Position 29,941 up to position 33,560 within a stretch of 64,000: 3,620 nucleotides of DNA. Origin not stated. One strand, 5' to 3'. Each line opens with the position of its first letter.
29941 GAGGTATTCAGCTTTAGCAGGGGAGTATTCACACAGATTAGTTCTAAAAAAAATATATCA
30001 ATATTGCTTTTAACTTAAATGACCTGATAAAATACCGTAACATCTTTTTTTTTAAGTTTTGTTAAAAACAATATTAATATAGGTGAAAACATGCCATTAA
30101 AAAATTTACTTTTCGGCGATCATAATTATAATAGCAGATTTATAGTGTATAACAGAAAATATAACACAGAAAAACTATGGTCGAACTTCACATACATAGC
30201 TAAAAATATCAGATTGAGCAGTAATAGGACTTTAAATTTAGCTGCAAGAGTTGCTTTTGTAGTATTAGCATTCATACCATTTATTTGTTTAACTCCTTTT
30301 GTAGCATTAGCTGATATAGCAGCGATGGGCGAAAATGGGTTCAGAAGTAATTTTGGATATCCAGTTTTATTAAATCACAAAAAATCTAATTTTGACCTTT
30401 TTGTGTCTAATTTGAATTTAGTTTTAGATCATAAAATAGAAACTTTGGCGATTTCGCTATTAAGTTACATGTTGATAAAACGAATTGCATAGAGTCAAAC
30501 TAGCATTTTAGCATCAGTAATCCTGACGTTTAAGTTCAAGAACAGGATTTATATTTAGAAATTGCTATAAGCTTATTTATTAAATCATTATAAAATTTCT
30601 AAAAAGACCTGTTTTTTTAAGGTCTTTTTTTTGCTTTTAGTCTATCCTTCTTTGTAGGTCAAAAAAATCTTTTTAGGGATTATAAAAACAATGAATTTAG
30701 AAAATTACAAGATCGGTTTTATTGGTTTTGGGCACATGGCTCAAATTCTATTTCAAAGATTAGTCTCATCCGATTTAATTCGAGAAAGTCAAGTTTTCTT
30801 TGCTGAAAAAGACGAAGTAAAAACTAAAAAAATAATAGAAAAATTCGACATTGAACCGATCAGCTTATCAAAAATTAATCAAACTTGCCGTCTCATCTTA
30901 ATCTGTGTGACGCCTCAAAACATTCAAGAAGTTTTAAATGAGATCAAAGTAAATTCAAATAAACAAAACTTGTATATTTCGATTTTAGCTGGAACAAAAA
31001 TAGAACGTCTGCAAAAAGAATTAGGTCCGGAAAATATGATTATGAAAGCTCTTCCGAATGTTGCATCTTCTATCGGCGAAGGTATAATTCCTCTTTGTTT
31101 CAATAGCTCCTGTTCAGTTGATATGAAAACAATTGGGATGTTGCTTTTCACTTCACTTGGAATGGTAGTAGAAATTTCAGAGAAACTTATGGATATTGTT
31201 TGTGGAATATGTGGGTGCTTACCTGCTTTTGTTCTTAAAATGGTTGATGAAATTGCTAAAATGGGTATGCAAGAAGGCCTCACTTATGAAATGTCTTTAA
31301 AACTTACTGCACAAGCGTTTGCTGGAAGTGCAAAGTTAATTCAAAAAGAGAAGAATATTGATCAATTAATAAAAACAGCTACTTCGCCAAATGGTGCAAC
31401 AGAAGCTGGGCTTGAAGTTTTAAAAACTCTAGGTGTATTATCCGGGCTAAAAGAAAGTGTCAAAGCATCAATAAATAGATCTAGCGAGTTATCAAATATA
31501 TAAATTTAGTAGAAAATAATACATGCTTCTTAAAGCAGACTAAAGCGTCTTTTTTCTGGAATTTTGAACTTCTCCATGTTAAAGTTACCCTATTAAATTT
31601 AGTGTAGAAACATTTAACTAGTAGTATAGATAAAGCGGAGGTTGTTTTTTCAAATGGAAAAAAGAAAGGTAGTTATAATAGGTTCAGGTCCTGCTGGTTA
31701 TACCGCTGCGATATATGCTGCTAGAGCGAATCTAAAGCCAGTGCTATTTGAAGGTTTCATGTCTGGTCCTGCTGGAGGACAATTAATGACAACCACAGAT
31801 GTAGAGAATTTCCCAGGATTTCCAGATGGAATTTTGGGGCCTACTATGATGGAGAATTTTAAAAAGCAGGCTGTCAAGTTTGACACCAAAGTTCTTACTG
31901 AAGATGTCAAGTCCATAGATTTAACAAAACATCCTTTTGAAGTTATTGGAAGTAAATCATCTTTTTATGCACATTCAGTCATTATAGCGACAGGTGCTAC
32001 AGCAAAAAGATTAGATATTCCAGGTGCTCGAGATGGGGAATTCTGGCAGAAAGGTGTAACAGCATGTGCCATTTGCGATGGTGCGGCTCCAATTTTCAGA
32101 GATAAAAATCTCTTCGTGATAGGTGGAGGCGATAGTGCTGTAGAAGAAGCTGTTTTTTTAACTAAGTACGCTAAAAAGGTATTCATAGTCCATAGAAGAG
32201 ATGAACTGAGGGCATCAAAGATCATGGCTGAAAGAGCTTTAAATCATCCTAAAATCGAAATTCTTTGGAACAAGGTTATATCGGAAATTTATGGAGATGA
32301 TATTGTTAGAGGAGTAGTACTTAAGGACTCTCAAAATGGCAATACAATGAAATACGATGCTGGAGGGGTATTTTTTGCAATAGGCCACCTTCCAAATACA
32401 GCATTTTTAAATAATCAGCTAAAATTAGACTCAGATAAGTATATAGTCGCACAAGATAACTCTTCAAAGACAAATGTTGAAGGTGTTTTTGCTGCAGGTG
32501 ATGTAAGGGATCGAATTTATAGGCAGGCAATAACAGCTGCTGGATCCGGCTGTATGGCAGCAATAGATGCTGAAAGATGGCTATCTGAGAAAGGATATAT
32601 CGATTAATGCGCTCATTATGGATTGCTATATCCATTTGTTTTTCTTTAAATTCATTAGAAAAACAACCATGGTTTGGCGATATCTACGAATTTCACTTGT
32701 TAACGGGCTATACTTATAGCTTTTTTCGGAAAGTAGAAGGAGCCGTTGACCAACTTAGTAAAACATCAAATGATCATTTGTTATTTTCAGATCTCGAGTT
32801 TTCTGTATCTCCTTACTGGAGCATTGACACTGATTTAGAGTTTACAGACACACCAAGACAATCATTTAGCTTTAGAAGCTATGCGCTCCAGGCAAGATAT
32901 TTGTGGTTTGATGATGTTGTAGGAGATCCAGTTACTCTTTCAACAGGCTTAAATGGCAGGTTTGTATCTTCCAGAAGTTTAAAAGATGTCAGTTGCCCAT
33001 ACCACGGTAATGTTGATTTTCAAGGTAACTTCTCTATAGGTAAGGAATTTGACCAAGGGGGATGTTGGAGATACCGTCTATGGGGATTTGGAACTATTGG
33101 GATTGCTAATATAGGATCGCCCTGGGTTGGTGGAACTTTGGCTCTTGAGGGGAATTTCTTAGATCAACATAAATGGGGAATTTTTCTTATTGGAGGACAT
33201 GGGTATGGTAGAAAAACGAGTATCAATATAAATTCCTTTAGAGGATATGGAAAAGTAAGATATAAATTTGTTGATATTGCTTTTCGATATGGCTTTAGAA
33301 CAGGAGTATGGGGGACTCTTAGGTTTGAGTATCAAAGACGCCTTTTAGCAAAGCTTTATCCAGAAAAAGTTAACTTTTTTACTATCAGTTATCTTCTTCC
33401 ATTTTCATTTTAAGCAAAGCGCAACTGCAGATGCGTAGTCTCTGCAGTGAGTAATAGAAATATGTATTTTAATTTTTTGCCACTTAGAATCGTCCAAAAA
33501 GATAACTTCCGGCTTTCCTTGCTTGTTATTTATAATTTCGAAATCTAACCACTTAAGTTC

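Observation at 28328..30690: AT-rich island with three tandem paralogous small membrane proteins sharing a fixed-spacing [RK]-[VI]-A...D hydrophobic module (Inc-like candidates)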

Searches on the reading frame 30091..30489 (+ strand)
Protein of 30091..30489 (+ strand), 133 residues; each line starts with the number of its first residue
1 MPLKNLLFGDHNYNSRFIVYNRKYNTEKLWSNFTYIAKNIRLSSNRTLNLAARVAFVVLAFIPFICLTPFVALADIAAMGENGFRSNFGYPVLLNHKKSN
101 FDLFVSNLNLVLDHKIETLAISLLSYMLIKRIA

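Call 7: search_protein_families(library=pfam, proteins=[window:30091-30489:+], max_evalue=1)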
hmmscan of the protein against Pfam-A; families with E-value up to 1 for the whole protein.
window:30091-30489:+ (133 aa): 1 family
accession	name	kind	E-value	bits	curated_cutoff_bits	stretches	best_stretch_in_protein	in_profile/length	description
PF10912.14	Glam1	-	0.0035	17.8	22.3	1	44-132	52-145/146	Glia associated membrane protein glam-1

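Call 11: find_homologous_proteins(query=window:30091-30489:+, max_evalue=0.01)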
Query window:30091-30489:+ (133 aa): 2 proteins with E <= 0.01 among 35 candidates.
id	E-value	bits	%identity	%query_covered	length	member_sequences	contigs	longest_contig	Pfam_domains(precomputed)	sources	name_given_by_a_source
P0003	4.9e-80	284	100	100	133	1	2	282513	-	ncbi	-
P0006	2.3e-56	207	78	100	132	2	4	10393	-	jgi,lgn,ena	-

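Call 12: find_encoding_contigs(protein=P0006, flank=10000, max_places=6)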
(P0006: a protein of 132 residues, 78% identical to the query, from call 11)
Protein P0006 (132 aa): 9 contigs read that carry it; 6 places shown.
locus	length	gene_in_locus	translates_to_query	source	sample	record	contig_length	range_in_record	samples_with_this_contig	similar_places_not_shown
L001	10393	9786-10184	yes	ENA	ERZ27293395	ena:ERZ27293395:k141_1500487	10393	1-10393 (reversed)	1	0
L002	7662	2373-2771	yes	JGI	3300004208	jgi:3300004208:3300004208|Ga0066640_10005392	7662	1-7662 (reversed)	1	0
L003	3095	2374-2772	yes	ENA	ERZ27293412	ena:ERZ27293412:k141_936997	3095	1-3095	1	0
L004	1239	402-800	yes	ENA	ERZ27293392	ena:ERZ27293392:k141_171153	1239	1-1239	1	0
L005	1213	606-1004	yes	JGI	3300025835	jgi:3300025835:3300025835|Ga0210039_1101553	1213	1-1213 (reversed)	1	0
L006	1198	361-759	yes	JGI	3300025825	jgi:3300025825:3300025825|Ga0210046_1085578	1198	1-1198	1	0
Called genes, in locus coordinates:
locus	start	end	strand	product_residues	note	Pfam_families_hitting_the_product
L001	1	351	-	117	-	?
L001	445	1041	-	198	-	PF21176:RecR_HhH, PF01751:Toprim, PF13662:Toprim_4, PF21175:RecR_C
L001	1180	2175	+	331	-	PF08545:ACP_syn_III, PF08541:ACP_syn_III_C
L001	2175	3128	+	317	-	PF00698:Acyl_transf_1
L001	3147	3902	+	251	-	PF00106:adh_short, PF08659:KR, PF13561:adh_short_C2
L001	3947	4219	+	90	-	PF00550:PP-binding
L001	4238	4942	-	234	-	-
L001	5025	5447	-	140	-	PF00027:cNMP_binding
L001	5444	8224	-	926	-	-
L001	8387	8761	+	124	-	-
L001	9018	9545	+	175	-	-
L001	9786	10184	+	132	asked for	-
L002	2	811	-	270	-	?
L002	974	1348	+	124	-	-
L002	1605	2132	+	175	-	-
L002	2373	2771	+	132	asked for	-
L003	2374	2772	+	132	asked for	-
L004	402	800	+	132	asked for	-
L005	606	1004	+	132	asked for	-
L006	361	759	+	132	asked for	-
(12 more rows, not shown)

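Call 17: find_homologous_proteins(query=A1, max_evalue=10)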
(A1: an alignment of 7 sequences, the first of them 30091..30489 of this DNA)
Query A1 (7 sequences) (133 aa, profile of the alignment): 7 proteins with E <= 10 among 8000 candidates.
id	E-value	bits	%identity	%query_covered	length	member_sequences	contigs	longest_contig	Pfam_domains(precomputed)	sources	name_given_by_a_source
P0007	1.3e-52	195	30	41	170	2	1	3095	-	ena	-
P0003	9.1e-51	189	100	100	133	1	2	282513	-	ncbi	-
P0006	3.3e-48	181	78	100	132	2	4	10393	-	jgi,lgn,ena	-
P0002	4.3e-45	171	39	41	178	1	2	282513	-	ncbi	-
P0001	3.7e-38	148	24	40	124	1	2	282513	-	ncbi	-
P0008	5.7e-38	148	25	38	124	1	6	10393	-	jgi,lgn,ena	-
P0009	5.2e-30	122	28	37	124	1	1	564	-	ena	-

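Call 23: find_related_loci(query=A3, collection=genome_contigs, flank=10000)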
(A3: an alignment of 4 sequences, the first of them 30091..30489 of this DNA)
Query A3 (133 aa) in genome_contigs; peptide patterns used: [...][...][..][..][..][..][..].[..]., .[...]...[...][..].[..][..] (x = any residue, [..] = any of these).
101 stretches matched a pattern, but none encodes a relative of the query by tblastn (E <= 1e-3).

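Call 29: search_protein_representatives(alignment_id=A2)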
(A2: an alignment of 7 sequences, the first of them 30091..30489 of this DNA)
Query: 7 sequences, 136 profile positions. Proteins with E-value up to 0.001 (for the whole library): 16; up to 1e-10: 10; up to 1e-30: 3. The best 16 are listed.
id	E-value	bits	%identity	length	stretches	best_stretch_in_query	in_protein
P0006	5.7e-49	181.9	-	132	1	1-136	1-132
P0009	6.3e-47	175.3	-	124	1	1-132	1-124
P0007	1.1e-43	164.8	-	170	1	4-136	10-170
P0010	1.9e-20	89.5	-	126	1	9-131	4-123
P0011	1.0e-19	87.2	-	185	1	11-124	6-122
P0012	6.1e-18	81.4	-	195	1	16-124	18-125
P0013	1.3e-15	73.9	-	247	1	18-99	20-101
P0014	3.7e-14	69.2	-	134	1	19-131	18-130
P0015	4.8e-13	65.6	-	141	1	13-125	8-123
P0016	3.0e-11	59.8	-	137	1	12-110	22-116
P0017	4.0e-10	56.1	-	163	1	18-121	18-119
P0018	5.4e-09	52.4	-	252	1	23-88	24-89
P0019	2.3e-08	50.4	-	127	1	19-128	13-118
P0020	4.1e-08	49.6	-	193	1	16-123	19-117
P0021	7.6e-05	39.0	-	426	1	8-89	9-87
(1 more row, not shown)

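Call 31: find_encoding_contigs(protein=P0011, flank=8000, max_places=4)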
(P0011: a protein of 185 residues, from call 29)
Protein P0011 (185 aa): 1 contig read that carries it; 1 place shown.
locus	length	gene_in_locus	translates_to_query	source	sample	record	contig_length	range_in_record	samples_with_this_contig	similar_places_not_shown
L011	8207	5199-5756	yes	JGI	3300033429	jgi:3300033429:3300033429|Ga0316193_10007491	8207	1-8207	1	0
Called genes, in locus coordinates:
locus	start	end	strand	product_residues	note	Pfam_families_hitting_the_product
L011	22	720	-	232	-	-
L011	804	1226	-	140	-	PF00027:cNMP_binding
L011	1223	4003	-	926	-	PF07690:MFS_1, PF13646:HEAT_2 (faint)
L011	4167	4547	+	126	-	-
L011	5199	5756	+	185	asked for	-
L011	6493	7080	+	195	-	-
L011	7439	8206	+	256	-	?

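Call 32: find_encoding_contigs(protein=P0014, flank=8000, max_places=4)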
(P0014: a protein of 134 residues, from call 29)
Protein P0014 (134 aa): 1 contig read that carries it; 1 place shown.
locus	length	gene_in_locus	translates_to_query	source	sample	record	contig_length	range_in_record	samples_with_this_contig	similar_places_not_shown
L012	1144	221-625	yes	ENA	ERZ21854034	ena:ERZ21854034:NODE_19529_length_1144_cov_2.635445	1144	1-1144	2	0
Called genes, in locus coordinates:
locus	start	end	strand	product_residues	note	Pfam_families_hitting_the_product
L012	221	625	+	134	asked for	-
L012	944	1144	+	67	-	?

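Call 34: find_encoding_contigs(protein=P0021, flank=8000, max_places=4)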
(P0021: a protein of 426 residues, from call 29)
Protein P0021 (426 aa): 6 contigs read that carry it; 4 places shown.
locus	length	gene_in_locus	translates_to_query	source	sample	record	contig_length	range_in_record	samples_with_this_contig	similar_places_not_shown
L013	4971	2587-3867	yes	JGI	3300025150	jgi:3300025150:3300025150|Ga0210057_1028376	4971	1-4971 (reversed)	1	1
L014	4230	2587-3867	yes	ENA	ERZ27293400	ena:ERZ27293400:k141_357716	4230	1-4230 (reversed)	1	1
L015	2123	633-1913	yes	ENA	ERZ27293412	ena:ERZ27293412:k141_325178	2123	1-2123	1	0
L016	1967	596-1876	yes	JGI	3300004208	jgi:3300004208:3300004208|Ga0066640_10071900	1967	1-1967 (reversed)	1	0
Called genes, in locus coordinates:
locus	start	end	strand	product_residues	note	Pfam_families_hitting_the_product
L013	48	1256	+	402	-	PF00890:FAD_binding_2 (faint), PF01134:GIDA (faint), PF01266:DAO (faint), PF03486:HI0933_like, PF07992:Pyr_redox_2, PF22780:HI0933_like_1st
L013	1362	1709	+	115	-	-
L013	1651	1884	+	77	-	-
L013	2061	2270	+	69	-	-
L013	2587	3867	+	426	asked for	-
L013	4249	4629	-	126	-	-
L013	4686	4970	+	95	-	?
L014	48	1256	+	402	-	PF00890:FAD_binding_2 (faint), PF01134:GIDA (faint), PF01266:DAO (faint), PF03486:HI0933_like, PF07992:Pyr_redox_2, PF22780:HI0933_like_1st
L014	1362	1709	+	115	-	-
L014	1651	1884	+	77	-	-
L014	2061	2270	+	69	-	-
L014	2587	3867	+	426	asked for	-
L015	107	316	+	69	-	-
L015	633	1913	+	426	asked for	-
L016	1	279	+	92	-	?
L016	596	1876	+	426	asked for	-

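Call 35: find_encoding_contigs(protein=P0016, flank=8000, max_places=4)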
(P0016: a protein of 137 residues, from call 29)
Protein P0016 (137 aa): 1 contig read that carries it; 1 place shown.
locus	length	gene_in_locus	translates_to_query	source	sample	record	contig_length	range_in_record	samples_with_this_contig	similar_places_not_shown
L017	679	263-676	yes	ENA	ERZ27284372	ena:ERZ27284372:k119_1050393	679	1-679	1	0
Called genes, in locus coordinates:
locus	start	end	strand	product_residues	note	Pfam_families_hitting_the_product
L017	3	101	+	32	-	?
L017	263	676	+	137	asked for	-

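Call 55: find_encoding_contigs(protein=P0020, flank=8000, max_places=3)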
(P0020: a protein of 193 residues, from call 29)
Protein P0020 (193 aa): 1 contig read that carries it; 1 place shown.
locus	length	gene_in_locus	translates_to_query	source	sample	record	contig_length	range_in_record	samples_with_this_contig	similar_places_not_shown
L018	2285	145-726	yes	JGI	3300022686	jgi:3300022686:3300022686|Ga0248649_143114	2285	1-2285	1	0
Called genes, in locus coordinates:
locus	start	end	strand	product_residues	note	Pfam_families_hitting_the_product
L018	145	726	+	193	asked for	-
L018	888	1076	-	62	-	-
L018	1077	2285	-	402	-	?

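Call 56: find_encoding_contigs(protein=P0018, flank=8000, max_places=3)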
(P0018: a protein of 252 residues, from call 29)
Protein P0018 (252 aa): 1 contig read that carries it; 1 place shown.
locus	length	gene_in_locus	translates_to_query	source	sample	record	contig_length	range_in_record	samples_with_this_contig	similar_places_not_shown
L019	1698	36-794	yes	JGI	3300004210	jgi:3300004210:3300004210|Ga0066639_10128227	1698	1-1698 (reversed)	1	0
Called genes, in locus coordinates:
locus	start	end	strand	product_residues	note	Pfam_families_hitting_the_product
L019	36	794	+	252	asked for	-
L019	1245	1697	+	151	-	?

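Call 57: find_encoding_contigs(protein=P0015, flank=8000, max_places=3)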
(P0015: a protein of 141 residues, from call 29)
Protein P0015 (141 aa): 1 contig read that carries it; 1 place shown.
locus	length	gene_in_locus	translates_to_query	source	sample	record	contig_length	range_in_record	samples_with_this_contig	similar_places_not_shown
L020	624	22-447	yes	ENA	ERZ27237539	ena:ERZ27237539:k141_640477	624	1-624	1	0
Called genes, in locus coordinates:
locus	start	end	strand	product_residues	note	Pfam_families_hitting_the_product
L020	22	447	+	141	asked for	-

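Call 63: search_protein_families(library=ncbifam, proteins=[window:30091-30489:+, P0011, P0012, P0013, P0021], max_evalue=10)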
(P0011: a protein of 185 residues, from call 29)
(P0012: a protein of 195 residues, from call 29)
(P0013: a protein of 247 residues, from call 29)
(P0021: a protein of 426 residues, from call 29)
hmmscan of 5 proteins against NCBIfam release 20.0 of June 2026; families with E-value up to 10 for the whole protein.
window:30091-30489:+ (133 aa): 0 families

P0011 (185 aa): 1 family
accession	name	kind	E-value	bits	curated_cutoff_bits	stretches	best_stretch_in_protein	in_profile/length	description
NF000469.2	CAR_gen_B3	exception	0.0028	16.7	500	1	12-125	81-186/311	CAR family subclass B3 metallo-beta-lactamase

P0012 (195 aa): 0 families

P0013 (247 aa): 1 family
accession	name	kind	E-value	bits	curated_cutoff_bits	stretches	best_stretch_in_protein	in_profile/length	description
NF010941.0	PRK14361.1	equivalog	0.0064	16.1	272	1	104-170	38-101/194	Maf-like protein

P0021 (426 aa): 0 families

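Call 77: search_protein_families(library=pfam, proteins=[P0021, P0013, P0018, P0020, P0012, P0011, P0017], max_evalue=1)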
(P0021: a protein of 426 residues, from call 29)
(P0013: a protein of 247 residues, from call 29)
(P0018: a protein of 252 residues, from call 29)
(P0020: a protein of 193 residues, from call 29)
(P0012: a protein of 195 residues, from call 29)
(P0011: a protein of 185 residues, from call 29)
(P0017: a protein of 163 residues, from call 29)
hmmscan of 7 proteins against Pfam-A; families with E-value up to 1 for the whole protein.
P0021 (426 aa): 0 families

P0013 (247 aa): 0 families

P0018 (252 aa): 3 families
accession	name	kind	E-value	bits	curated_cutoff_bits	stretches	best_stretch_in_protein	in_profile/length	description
PF22116.1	DUF6944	-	0.038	13.7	32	1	187-246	43-160/167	Family of unknown function (DUF6944)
PF15546.11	DUF4653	-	0.34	11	27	1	195-232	93-128/229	Domain of unknown function (DUF4653)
PF17564.7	DUF5470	-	0.73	10.5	25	0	189-211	6-28/73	Family of unknown function (DUF5470)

P0020 (193 aa): 1 family
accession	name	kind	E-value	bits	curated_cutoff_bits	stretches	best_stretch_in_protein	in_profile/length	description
PF09361.15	Phasin_2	-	0.069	13.8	24.9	1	147-185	54-92/100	Phasin protein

P0012 (195 aa): 0 families

P0011 (185 aa): 0 families

P0017 (163 aa): 2 families
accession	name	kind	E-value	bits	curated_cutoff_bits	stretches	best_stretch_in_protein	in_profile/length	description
PF06791.18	TMP_2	-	0.054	13.6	30.2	1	26-116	112-203/208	Prophage tail length tape measure protein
PF17852.6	Dynein_AAA_lid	-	0.064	13.8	23.1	1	4-112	8-113/126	Dynein heavy chain AAA lid domain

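Call 78: search_solved_structures(query=P0021, max_evalue=1)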
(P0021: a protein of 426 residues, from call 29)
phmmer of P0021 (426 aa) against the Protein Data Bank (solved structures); distinct sequences matched with E-value up to 1: 0.
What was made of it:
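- Tried and rejected: A PDB sequence search of the 426-aa relative gave nothing (call 78).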

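Call 89: search_protein_families(library=phrogs, proteins=[window:30091-30489:+, P0011, P0014, P0021], max_evalue=0.1)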
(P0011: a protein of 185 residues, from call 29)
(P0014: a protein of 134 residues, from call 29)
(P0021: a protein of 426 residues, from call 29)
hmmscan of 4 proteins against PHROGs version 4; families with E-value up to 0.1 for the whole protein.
window:30091-30489:+ (133 aa): 0 families

P0011 (185 aa): 1 family
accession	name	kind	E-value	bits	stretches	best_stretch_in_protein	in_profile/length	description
phrog_15774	-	unknown function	0.01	16.8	1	69-95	17-43/46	-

P0014 (134 aa): 1 family
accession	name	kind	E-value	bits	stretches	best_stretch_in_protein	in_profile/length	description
phrog_27664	-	unknown function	0.057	14.6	1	43-98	17-73/113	-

P0021 (426 aa): 0 families

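Call 90: search_protein_families(library=padloc, proteins=[window:30091-30489:+, P0011, P0014, P0021], max_evalue=0.1)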
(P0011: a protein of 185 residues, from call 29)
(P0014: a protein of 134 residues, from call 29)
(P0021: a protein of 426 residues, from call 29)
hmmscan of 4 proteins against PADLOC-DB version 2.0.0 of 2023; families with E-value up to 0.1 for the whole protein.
window:30091-30489:+ (133 aa): 0 families

P0011 (185 aa): 0 families

P0014 (134 aa): 0 families

P0021 (426 aa): 0 families
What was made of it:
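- Tried and rejected: Known families: Pfam, NCBIfam, PHROGs and PADLOC on the ORFs and relatives gave nothing meaningful (calls 7, 63, 77, 89, 90).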

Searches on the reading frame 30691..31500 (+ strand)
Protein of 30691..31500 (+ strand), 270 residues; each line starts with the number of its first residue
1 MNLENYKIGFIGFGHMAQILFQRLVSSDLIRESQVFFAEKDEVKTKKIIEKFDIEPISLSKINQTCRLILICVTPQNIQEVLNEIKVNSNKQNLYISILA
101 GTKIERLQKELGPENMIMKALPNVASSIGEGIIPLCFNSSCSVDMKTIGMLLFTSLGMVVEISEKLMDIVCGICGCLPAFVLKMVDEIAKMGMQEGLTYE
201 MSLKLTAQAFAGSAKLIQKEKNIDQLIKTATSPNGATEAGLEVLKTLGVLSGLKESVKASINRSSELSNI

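Call 7: search_protein_families(library=pfam, proteins=[window:30691-31500:+], max_evalue=1)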
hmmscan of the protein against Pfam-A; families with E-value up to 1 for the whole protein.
window:30691-31500:+ (270 aa): 7 families
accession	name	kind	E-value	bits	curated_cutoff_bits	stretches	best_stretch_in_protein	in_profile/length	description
PF14748.11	P5CR_dimer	-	1.6e-26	93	25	1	164-267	1-105/105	Pyrroline-5-carboxylate reductase dimerisation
PF03807.23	F420_oxidored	-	3.2e-14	53.7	21.6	1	7-101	1-94/94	NADP oxidoreductase coenzyme F420-dependent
PF03446.21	NAD_binding_2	-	0.0006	20.3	21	1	7-97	1-91/161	NAD binding domain of 6-phosphogluconate dehydrogenase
PF21377.3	MurD_N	-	0.0011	19.4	24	1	7-55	1-48/76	MurD N-terminal domain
PF01488.26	Shikimate_DH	-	0.021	15.3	24.3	1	2-69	9-76/138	Shikimate / quinate 5-dehydrogenase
PF12637.14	TSCPD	-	0.026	15.3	22.8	1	129-187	24-86/88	TSCPD domain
PF03435.24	Sacchrp_dh_NADP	-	0.085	13.6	25.1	1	8-85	1-65/129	Saccharopine dehydrogenase NADP binding domain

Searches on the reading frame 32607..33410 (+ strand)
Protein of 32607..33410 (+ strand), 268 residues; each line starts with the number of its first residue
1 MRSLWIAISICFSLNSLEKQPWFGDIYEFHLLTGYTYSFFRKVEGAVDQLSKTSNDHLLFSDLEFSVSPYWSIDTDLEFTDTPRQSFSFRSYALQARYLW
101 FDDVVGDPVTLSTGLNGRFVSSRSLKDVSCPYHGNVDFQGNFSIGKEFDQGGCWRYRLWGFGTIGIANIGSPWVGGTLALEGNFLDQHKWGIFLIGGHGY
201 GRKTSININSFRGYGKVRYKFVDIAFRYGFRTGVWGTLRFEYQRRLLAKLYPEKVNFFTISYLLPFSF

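Call 53: search_protein_families(library=pfam, proteins=[window:32607-33410:+], max_evalue=0.01)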
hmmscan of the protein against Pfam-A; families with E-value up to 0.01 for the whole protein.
window:32607-33410:+ (268 aa): 0 families

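Call 63: search_protein_families(library=ncbifam, proteins=[window:32607-33410:+], max_evalue=10)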
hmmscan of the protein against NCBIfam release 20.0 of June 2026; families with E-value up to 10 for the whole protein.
window:32607-33410:+ (268 aa): 1 family
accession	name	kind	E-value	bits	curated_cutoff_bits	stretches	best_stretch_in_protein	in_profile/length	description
TIGR03630.1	uS17_arch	equivalog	0.27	11.2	105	1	124-142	11-29/102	30S ribosomal protein S17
